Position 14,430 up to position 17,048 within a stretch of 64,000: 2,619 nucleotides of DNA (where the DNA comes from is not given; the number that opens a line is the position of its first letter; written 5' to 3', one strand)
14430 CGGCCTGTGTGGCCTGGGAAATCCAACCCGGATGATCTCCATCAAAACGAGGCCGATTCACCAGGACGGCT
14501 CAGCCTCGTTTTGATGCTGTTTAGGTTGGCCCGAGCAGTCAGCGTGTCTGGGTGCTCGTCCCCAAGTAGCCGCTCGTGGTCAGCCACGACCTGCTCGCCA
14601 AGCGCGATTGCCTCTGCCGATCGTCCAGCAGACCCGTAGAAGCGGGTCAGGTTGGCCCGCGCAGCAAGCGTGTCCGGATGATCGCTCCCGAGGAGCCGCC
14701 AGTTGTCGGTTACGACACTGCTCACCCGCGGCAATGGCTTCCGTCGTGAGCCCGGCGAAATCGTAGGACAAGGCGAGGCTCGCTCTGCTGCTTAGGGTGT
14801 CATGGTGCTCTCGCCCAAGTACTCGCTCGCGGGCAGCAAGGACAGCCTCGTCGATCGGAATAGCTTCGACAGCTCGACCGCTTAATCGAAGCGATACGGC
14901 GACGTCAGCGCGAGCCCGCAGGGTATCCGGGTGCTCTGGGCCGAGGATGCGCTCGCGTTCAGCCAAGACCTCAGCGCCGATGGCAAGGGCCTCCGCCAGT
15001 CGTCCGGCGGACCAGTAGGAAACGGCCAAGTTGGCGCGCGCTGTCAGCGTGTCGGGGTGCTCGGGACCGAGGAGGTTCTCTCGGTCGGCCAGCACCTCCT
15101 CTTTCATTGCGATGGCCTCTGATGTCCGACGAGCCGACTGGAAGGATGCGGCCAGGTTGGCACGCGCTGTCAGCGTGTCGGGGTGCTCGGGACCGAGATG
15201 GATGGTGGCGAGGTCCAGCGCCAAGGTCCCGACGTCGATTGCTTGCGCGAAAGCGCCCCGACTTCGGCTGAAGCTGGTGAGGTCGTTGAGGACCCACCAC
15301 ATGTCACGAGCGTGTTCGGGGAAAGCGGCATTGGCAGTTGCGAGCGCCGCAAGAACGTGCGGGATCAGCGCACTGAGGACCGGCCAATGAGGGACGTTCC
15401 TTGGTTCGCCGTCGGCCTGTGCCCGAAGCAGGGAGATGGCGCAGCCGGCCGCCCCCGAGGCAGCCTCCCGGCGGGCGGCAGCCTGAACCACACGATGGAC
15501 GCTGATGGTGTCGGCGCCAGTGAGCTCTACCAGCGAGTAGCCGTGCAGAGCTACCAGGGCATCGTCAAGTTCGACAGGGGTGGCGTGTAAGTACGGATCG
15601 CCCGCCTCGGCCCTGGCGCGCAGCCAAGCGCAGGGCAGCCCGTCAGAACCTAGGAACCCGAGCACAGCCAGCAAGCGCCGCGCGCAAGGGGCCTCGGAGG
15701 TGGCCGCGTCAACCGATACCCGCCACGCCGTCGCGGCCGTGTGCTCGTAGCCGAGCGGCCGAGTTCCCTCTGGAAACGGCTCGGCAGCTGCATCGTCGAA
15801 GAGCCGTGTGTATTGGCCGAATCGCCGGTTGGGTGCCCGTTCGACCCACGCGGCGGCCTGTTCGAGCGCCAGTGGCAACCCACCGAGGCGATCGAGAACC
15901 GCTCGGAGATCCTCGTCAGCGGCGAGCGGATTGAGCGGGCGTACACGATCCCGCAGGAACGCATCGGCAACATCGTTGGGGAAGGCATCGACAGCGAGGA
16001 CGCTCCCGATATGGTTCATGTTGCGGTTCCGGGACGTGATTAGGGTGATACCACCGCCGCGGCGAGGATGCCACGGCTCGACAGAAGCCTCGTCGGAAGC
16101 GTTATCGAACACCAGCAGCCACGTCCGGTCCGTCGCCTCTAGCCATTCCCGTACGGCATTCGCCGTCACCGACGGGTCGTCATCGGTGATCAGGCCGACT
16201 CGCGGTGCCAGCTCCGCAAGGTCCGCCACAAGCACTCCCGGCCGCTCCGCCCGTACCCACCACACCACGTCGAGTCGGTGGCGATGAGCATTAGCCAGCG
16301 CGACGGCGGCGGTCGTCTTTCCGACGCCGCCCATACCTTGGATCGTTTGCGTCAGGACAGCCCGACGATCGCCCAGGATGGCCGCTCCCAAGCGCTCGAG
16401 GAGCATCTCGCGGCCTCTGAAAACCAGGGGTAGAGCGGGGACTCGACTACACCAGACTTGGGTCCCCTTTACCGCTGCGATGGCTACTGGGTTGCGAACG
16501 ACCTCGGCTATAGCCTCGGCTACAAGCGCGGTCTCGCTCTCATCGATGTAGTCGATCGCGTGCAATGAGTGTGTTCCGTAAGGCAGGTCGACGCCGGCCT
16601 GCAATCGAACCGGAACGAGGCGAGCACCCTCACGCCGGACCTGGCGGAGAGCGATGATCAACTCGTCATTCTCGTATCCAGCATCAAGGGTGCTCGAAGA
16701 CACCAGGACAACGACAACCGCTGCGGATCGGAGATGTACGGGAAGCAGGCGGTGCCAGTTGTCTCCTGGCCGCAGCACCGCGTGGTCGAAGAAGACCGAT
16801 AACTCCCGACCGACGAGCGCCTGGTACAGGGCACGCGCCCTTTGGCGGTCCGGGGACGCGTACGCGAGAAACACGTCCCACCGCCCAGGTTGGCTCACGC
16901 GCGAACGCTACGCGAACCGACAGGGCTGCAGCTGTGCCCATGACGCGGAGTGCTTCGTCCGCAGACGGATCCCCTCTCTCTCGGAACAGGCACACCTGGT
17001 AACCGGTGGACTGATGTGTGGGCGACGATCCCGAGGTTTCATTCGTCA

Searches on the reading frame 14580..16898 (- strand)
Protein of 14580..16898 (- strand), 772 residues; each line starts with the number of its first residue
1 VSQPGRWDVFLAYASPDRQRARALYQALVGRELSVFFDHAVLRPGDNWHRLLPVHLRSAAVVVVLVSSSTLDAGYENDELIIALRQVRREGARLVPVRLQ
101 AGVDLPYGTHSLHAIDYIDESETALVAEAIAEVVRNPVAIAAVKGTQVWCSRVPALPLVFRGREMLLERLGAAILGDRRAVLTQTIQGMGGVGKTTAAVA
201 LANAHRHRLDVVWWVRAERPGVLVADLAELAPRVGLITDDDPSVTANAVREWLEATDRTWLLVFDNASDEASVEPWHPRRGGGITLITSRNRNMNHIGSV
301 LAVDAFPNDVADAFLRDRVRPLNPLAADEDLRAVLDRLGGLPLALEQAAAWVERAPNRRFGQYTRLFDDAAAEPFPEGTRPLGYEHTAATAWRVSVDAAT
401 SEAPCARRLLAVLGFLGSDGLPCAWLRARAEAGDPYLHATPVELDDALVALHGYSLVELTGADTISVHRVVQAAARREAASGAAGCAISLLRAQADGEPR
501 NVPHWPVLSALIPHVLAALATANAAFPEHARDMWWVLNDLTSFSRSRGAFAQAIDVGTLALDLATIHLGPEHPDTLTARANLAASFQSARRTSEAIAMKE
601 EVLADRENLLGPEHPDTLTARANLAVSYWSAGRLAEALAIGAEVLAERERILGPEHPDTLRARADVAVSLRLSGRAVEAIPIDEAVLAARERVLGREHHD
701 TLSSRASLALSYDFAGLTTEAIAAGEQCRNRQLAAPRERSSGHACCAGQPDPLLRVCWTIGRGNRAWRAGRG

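Call 22: search_protein_families(library=padloc, proteins=[window:14580-16898:-], max_evalue=0.01)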
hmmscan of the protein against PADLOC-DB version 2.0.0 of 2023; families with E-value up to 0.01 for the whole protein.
window:14580-16898:- (772 aa): 5 families
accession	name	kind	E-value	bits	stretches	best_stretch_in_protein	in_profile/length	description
PDLC05062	PDC-S66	-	3.9e-06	24.5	1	6-80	148-223/282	-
PDLC02421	Aga_TIR-PNTD1-PNTD2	-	8.3e-05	19.9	1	9-117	6-117/430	Class I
PDLC02400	Aga_TIR-PNTD1-PNTD2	-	0.00028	17.3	1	24-103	205-287/639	Class I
PDLC02403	Aga_TIR-PNTD1-PNTD2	-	0.00041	17.5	1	34-118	31-117/443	Class I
PDLC02416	Aga_REase-TIR-PNTD1-PNTD2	-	0.0027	14.4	1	24-118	173-264/572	Class I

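Call 23: search_protein_families(library=pfam, proteins=[window:14580-16898:-], max_evalue=0.001)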
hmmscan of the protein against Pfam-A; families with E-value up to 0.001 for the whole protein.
window:14580-16898:- (772 aa): 6 families
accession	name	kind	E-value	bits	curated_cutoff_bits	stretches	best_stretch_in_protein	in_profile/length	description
PF13374.12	TPR_10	-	1.9e-30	104.4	27.5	3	617-658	1-42/42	Tetratricopeptide repeat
PF13424.12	TPR_12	-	2e-27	95.6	30.1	4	594-646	21-73/77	Tetratricopeptide repeat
PF13676.11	TIR_2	-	1.1e-17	65.1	28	1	9-120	1-111/122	TIR domain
PF25000.1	DUF7779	-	8.1e-06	26.4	27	1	402-478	6-89/95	Domain of unknown function (DUF7779)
PF00931.28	NB-ARC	-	1.2e-05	25.1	23.5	1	185-349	22-202/248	NB-ARC domain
PF24885.1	TPR_NPHP3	-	1.5e-05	24.9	100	0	539-630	104-195/239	Nephrocystin-3 TPR domain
